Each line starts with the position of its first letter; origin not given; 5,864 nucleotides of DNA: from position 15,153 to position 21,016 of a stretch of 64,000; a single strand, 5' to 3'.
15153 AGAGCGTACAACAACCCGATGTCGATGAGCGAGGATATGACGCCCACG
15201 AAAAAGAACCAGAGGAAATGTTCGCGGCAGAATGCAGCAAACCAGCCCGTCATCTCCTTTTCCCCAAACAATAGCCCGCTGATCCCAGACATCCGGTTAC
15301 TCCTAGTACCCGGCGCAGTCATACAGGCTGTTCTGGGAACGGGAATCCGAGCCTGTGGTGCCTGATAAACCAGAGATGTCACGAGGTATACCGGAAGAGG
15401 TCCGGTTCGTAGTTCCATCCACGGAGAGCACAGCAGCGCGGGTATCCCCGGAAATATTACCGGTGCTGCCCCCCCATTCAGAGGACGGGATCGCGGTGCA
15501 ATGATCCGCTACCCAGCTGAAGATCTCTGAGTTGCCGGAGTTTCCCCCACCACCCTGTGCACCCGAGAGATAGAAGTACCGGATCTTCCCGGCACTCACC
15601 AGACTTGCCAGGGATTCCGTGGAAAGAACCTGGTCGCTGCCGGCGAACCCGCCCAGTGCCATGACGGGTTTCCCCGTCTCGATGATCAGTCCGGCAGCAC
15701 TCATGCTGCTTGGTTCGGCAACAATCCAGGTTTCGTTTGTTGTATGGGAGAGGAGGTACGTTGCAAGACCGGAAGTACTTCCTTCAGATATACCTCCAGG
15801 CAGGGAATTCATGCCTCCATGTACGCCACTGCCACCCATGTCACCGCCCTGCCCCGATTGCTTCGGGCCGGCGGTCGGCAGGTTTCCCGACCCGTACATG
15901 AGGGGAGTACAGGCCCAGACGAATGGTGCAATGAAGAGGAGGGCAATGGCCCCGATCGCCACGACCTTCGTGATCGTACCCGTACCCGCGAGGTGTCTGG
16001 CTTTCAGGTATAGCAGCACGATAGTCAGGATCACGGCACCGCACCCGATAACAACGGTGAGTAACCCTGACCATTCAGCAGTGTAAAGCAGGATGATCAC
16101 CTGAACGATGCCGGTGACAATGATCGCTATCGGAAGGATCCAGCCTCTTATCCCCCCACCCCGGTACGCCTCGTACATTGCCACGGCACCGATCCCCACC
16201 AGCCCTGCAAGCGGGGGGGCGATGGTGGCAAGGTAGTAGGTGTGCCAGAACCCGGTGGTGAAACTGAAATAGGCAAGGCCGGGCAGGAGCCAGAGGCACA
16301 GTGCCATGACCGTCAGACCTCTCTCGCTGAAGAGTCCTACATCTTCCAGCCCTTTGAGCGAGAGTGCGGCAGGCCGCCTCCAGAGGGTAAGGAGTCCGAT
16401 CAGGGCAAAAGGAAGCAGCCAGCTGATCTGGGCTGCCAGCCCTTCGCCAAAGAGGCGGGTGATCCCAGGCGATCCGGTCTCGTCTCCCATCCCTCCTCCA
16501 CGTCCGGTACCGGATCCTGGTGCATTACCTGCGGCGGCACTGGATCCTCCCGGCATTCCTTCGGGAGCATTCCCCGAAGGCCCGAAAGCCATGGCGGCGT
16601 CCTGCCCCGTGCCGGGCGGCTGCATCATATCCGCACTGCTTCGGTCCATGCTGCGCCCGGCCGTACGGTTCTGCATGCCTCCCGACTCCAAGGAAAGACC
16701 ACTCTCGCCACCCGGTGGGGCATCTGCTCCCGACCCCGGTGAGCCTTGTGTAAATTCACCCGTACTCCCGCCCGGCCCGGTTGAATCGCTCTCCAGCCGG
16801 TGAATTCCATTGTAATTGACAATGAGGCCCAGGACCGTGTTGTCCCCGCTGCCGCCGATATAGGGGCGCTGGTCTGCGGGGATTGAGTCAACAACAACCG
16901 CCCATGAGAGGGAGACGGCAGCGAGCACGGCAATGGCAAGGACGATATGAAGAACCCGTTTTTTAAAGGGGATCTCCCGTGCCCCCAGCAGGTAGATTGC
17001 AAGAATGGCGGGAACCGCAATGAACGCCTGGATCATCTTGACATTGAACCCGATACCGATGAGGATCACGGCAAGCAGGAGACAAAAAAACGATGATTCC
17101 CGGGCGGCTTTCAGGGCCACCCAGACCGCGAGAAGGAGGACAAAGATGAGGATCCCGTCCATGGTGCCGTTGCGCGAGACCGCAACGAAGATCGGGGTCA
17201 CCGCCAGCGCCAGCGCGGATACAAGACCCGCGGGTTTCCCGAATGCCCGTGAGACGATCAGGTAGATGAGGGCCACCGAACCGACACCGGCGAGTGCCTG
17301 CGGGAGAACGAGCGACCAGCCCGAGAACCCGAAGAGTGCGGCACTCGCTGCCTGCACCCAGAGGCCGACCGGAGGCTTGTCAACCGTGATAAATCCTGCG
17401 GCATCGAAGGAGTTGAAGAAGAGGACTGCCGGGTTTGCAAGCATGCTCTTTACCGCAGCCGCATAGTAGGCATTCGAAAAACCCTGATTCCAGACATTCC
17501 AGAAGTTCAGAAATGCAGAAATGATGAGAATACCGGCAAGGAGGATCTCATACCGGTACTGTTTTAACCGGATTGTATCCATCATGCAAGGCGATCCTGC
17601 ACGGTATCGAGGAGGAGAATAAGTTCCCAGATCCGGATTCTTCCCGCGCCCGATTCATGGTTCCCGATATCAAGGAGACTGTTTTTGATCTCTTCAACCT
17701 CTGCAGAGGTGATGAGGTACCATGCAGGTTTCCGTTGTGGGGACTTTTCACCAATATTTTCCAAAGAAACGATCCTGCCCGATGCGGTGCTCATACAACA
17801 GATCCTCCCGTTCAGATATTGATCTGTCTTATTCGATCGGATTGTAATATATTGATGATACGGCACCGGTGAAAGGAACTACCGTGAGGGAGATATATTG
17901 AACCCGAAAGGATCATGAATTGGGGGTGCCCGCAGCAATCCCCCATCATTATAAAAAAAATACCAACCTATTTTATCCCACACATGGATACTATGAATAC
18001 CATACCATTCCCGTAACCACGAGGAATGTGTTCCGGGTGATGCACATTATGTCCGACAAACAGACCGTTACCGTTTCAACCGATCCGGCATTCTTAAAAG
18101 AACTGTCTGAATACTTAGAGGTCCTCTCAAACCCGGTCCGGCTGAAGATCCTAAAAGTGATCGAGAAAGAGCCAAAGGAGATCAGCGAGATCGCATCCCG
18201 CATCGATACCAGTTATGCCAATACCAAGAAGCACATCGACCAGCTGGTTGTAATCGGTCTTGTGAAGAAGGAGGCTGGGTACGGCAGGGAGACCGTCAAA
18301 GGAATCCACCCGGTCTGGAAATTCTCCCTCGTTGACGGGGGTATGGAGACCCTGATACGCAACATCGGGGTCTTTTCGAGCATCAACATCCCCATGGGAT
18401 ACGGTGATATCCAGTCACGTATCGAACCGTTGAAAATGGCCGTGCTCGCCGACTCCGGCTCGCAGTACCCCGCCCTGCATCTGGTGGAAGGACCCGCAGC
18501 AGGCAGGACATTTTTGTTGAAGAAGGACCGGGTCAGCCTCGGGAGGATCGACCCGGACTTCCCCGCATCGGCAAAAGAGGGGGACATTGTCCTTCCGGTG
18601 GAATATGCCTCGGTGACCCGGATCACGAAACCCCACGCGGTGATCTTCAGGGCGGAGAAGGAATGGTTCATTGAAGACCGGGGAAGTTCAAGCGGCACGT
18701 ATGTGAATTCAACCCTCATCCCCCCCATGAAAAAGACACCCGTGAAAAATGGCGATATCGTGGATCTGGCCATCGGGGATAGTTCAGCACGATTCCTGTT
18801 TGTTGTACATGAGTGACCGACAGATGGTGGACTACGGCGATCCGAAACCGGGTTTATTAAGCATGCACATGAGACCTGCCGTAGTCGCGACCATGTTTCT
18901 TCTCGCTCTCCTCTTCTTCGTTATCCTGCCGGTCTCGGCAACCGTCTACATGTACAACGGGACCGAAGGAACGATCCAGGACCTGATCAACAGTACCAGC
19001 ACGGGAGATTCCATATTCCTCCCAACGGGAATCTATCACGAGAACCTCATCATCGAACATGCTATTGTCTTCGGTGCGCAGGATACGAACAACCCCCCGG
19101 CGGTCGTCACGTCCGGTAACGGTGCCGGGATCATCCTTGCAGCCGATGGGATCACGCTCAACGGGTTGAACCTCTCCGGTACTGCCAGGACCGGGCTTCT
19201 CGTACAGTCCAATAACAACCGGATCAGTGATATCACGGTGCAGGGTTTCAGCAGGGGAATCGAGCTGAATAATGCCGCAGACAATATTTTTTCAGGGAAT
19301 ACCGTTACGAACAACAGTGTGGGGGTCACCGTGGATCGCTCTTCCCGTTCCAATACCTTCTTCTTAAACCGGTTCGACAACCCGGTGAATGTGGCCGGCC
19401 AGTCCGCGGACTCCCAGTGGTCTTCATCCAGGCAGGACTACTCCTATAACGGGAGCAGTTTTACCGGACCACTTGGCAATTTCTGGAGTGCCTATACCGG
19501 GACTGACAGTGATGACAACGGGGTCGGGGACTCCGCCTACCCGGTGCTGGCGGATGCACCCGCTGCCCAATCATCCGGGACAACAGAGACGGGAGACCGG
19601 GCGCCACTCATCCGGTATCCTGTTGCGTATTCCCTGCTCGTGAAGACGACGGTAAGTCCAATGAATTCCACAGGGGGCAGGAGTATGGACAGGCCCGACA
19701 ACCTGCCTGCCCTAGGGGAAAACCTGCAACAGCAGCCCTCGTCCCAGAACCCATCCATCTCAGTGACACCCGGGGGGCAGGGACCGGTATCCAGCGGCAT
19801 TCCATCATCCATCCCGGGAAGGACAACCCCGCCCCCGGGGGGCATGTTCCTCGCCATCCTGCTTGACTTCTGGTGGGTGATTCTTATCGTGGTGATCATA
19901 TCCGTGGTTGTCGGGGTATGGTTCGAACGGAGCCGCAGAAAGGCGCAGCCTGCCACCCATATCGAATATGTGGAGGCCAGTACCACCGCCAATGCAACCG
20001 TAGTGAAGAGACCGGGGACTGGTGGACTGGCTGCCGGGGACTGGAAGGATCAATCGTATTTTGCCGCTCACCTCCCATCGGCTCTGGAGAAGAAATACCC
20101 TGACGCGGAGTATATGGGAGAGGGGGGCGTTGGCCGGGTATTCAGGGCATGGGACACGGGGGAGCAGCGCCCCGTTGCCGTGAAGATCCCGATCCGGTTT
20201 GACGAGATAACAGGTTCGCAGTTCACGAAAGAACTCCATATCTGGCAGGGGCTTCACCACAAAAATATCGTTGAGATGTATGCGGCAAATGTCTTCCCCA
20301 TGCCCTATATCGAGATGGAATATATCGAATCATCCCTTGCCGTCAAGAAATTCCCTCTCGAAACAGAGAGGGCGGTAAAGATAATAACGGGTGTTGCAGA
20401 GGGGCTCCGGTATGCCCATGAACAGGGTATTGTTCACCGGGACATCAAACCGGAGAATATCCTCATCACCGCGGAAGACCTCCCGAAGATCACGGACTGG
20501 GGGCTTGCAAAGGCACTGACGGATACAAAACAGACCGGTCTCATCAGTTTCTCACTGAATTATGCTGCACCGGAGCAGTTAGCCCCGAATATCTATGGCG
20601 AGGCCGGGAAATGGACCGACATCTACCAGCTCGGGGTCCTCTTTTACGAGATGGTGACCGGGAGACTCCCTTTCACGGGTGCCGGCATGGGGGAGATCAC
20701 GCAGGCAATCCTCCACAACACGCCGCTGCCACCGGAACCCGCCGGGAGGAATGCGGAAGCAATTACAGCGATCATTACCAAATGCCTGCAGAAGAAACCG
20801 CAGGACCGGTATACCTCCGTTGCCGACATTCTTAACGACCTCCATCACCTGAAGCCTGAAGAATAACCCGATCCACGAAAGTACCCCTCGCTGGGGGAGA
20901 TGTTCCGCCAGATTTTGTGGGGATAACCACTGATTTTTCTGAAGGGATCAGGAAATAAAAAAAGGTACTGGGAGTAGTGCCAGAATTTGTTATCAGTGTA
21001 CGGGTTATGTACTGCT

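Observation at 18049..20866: Receptor Ser/Thr kinase plus wHTH-FHA regulator: a candidate phospho-Thr signalling system in a methanogen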

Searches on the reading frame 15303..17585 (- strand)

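Call 8: search_protein_families(library=pfam, proteins=[window:15303-17585:-], max_evalue=0.001)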
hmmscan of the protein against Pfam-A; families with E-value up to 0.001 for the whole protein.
window:15303-17585:- (760 aa): 3 families
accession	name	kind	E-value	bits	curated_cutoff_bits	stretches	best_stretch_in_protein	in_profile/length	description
PF13231.12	PMT_2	-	8.8e-35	120.7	26.1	1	69-228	1-160/160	Dolichyl-phosphate-mannose-protein mannosyltransferase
PF24878.1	YkcB_C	-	2.7e-28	98.1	27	1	607-695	1-85/85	Putative mannosyltransferase YkcB-like, C-terminal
PF02516.20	STT3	-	7.5e-05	22.9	24.5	1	92-225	99-234/405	Oligosaccharyl transferase STT3, N-terminal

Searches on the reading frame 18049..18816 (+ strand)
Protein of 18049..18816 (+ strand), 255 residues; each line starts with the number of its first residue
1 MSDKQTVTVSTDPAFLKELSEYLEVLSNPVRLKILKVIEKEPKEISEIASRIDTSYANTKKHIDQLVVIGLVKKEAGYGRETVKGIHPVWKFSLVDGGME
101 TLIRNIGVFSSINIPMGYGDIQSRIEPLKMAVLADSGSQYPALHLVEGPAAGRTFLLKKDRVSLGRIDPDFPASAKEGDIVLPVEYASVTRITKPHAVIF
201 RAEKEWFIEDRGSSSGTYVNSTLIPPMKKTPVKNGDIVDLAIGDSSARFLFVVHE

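Call 6: search_protein_families(library=pfam, proteins=[window:18049-18816:+], max_evalue=0.01)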
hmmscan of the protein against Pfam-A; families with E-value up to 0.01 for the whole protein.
window:18049-18816:+ (255 aa): 8 families
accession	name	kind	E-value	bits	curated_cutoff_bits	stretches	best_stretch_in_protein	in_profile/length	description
PF00498.31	FHA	-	5.7e-12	46.3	20.7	1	165-240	4-66/67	FHA domain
PF12840.13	HTH_20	-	1.1e-08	35.3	27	1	26-74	1-50/51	Helix-turn-helix domain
PF01022.26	HTH_5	-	6.7e-06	26.3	22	1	28-74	1-47/47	Bacterial regulatory protein, arsR family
PF25212.1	HVO_A0114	-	1.2e-05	25.5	27.6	1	28-77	21-71/84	HVO_A0114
PF14947.12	HTH_45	-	6.3e-05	23.4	25.5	1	32-86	9-63/77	Winged helix-turn-helix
PF16697.10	Yop-YscD_cpl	-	0.00048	20.8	33.2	1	146-237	3-80/94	Inner membrane component of T3SS, cytoplasmic domain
PF01047.28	MarR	-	0.0055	17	24.6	0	33-75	7-50/59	MarR family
PF08100.18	Dimerisation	-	0.0083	16.4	25.6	0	24-76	20-74/93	O-methyltransferase dimerisation domain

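Call 7: search_protein_families(library=ncbifam, proteins=[window:18049-18816:+], max_evalue=0.01)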
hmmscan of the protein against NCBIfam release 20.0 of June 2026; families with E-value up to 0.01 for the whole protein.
window:18049-18816:+ (255 aa): 10 families
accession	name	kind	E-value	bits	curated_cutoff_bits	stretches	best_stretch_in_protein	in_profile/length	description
NF049868.1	FhaB_Rv0019c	equivalog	4.4e-11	43.1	125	1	139-228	65-141/158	FHA domain-containing protein FhaB/FipA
NF033788.1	HTH_metalloreg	subfamily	4.7e-07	29.5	55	1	20-75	2-58/77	metalloregulator ArsR/SmtB family transcription factor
NF041660.2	oxygluDhInhib_OdhI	equivalog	5.5e-06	26.3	200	1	142-239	37-119/130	oxoglutarate dehydrogenase inhibitor Odhl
NF033789.1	repress_SdpR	subfamily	1.3e-05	25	100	1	24-75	3-54/79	autorepressor SdpR family transcription factor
NF053610.1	Sso10a_fam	subfamily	7e-05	22.8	60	1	32-85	8-60/64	Sso10a family chromatin protein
NF053755.1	MsvR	equivalog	0.00033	20.4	220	1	22-75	6-59/236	transcriptional factor MsvR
NF053606.1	Sta1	subfamily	0.0036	17.4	80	1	34-76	25-68/100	Sta1 family transcriptional regulator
NF041413.1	ArsR_Rv2640c_fam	equivalog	0.0043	17.4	155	1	19-75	32-91/118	Rv2640c family ArsR-like transcriptional regulator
NF040939.2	trans_reg_lrs14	equivalog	0.0049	16.9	90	1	35-77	28-71/103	Lrs14 family HTH-type transcriptional regulator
TIGR01884.1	cas_HTH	subfamily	0.0058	16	60.2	1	31-78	144-192/202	CRISPR-associated CARF protein Csa3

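Call 20: find_homologous_proteins(query=window:18049-18816:+)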
Query window:18049-18816:+ (255 aa): 242 proteins with E <= 0.001 among 1165 candidates; the best 120 are listed.
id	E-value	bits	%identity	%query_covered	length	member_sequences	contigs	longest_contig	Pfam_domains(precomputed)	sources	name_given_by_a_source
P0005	3.0e-159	546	98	100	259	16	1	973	PF12840.14,PF01022.27,PF00498.32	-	-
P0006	2.9e-151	520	93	100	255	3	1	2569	PF12840.14,PF01022.27,PF00498.32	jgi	-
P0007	2.6e-148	510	91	100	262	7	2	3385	PF12840.14,PF01022.27,PF00498.32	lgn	-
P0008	4.4e-142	490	85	100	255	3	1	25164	PF12840.14,PF01022.27,PF00498.32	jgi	jgi:DNA-binding transcriptional ArsR family regulator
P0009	4.6e-141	487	85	100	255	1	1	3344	PF12840.14,PF00498.32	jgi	-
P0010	5.3e-141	486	86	100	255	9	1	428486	PF12840.14,PF01022.27,PF00498.32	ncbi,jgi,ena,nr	ncbi:MAG: FHA domain-containing protein [Methanoregula sp.]|nr:FHA domain-containing protein [Methan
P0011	1.3e-138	479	84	100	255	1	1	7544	PF12840.14,PF01022.27,PF00498.32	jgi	jgi:DNA-binding transcriptional ArsR family regulator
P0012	3.5e-138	477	83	100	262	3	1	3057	PF12840.14,PF01022.27,PF00498.32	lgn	-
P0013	5.9e-138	476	83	100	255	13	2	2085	PF12840.14,PF01022.27,PF00498.32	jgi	jgi:DNA-binding transcriptional ArsR family regulator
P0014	8.9e-138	476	82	100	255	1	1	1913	PF12840.14,PF25212.3,PF01022.27,PF00498.32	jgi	jgi:DNA-binding transcriptional ArsR family regulator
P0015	2.0e-137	475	83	100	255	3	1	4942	PF12840.14,PF01022.27,PF00498.32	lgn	-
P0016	5.3e-137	473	83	100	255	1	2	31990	PF12840.14,PF25212.3,PF01022.27,PF00498.32,PF14947.13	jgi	jgi:DNA-binding transcriptional ArsR family regulator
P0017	5.7e-137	473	82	100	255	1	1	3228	PF12840.14,PF01022.27,PF00498.32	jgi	jgi:DNA-binding transcriptional ArsR family regulator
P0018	8.2e-137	473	84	100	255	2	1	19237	PF12840.14,PF01022.27,PF00498.32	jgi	jgi:DNA-binding transcriptional ArsR family regulator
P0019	8.2e-137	473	83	100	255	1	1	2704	PF12840.14,PF01022.27,PF00498.32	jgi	jgi:DNA-binding transcriptional ArsR family regulator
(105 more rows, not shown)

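Call 46: search_solved_structures(query=window:18049-18816:+, max_evalue=0.01, show_alignments=4)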
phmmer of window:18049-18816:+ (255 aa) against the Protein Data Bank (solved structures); distinct sequences matched with E-value up to 0.01: 1.
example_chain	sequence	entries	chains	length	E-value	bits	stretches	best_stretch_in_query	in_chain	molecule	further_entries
1uht_A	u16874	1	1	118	0.0014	21.7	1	190-241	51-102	expressed protein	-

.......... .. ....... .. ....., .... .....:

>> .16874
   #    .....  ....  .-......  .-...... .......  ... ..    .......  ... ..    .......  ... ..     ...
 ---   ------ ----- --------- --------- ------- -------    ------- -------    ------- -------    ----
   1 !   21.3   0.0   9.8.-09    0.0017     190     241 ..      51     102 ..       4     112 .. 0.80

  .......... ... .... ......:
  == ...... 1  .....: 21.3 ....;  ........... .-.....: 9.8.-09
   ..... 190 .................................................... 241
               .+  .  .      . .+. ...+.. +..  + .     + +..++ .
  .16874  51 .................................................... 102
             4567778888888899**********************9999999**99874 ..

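Call 94: search_protein_families(library=padloc, proteins=[window:18049-18816:+], max_evalue=0.001)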
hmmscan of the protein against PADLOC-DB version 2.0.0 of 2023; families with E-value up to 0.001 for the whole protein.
window:18049-18816:+ (255 aa): 6 families
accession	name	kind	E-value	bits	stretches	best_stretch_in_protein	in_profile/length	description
PDLC01438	Csa3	-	2.4e-09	35.7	1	17-102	136-209/305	"CAS-I,CAS-II,CAS-III,CAS-IV,CAS-V,CAS-VI; associated_signaling"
PDLC01863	CARF3--CARF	-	4.1e-06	24.7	1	30-79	120-169/182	-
PDLC01848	CARF3--CARF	-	2.1e-05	22.3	1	27-80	135-184/197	-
PDLC01720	Csa3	-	3.4e-05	22.4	1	18-74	14-77/118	Csa3_1_CAS-I-II-III-IV-V-VI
PDLC01434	CasR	-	0.00017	19.5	1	31-79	130-177/191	"CAS-I,CAS-II,CAS-III,CAS-IV,CAS-V,CAS-VI; associated_signaling"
PDLC01268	CasR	-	0.00048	18.1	1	30-75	125-169/179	"CAS-I,CAS-II,CAS-III,CAS-IV,CAS-V,CAS-VI; associated_signaling"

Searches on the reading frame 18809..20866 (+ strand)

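Call 6: search_protein_families(library=pfam, proteins=[window:18809-20866:+], max_evalue=0.01)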
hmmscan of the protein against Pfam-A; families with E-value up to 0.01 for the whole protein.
window:18809-20866:+ (685 aa): 4 families
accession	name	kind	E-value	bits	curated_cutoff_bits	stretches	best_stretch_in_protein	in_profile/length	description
PF00069.31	Pkinase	-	9.7e-46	156.7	31.7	1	433-675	4-258/263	Protein kinase domain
PF07714.23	PK_Tyr_Ser-Thr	-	4.2e-33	115.2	23.1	1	435-669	6-250/258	Protein tyrosine and serine/threonine kinase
PF05048.19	NosD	-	1.4e-21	77.4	23.6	1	80-231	59-212/212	Periplasmic copper-binding protein (NosD)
PF13229.12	Beta_helix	-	3.2e-06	27.3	25.9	1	46-188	26-157/158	Right handed beta helix region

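Call 7: search_protein_families(library=ncbifam, proteins=[window:18809-20866:+], max_evalue=0.01)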
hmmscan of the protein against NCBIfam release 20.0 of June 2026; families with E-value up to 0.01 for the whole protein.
window:18809-20866:+ (685 aa): 16 families
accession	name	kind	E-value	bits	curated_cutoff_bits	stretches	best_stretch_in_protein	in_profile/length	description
NF033483.0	PknB_PASTA_kin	equivalog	2.4e-58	198.6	450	1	425-681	4-268/563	Stk1 family PASTA domain-containing Ser/Thr kinase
NF047741.1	antiphage_MADS6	equivalog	5.5e-40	137.5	460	2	514-681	293-460/612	methylation-associated defense system protein kinase MAD6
NF052427.1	StpK7MSMEG_1200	equivalog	1.2e-35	123.1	900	1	432-675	11-262/601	serine/threonine protein kinase StpK7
NF009651.0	PRK13184.1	equivalog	4.6e-24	84.4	839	1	434-679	8-288/932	serine/threonine-protein kinase PknD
TIGR04247.1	NosD_copper_fam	subfamily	1.1e-20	73.6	300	2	124-245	216-327/377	nitrous oxide reductase family maturation protein NosD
TIGR03903.1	TOMM_kin_cyc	equivalog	1.4e-20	72.8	705.75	1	467-679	20-245/1267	TOMM system kinase/cyclase fusion protein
NF033442.0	BREX_PglW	equivalog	5e-17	60.9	990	1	507-682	299-487/1391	BREX system serine/threonine kinase PglW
NF038150.1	lanthi_synth_IV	equivalog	2e-15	56.2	650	1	514-682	292-457/851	class IV lanthionine synthetase LanL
NF053615.1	SerThrKinAfsKStmc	equivalog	4.3e-14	52.1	1300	1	513-676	105-262/809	protein serine/threonine kinase AfsK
NF038151.1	lanthi_synth_III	equivalog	1.4e-07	30.3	575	1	519-618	335-425/833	class III lanthionine synthetase LanKC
TIGR03724.2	arch_bud32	equivalog_domain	1.9e-05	24.2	125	1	500-576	69-140/193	KEOPS complex kinase/ATPase Bud32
NF043056.1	T4SS_LegK1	equivalog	2.5e-05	23.1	550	1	538-609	207-277/516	Dot/Icm T4SS effector kinase LegK1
TIGR03804.1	para_beta_helix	repeat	5.3e-05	22.8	19.45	2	150-189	1-39/44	parallel beta-helix repeat protein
NF007174.0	PRK09605.1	equivalog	0.00055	18.5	447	1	500-574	412-480/535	bifunctional N(6)-L-threonylcarbamoyladenine synthase/serine/threonine protein kinase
NF058632.1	SerThrKinPrkT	equivalog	0.0059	15.6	280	0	432-555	25-152/322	serine/threonine protein kinase PrkT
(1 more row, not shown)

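Call 94: search_protein_families(library=padloc, proteins=[window:18809-20866:+], max_evalue=0.001)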
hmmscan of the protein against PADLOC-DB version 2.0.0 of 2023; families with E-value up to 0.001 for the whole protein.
window:18809-20866:+ (685 aa): 34 families (the best 25 are shown)
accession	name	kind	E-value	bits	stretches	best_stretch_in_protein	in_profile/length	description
PDLC04042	PD-T4-6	-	2.6e-56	189.4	1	425-683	6-274/292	-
PDLC04061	PD-T4-6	-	8.8e-56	188.4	1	420-680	8-282/510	-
PDLC04053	PD-T4-6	-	4.9e-55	185.2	1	430-679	11-269/311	-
PDLC04060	PD-T4-6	-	7.4e-54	181.4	1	426-682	6-270/486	-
PDLC04138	mad6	-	9.9e-54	181.3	1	436-681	59-313/659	mads_6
PDLC04039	PD-T4-6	-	8.3e-51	171.4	1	433-674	19-268/458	-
PDLC04047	PD-T4-6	-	1.7e-50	170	1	425-680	7-271/327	-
PDLC04057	PD-T4-6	-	9.7e-50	167.8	1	427-679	7-268/443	-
PDLC04043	PD-T4-6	-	1.7e-47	160.5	1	434-679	21-275/452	-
PDLC04048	PD-T4-6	-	3e-44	149.8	1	429-679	11-270/354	-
PDLC04054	PD-T4-6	-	4.4e-44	149.3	1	434-676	16-268/347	-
PDLC04052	PD-T4-6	-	5.3e-43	145.9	1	423-681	4-276/496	-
PDLC04041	PD-T4-6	-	7.8e-41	138.7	1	433-678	33-290/443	-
PDLC04040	PD-T4-6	-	5.6e-37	125.7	1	436-680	2-264/547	-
PDLC04055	PD-T4-6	-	2e-35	120.5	1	437-681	79-335/496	-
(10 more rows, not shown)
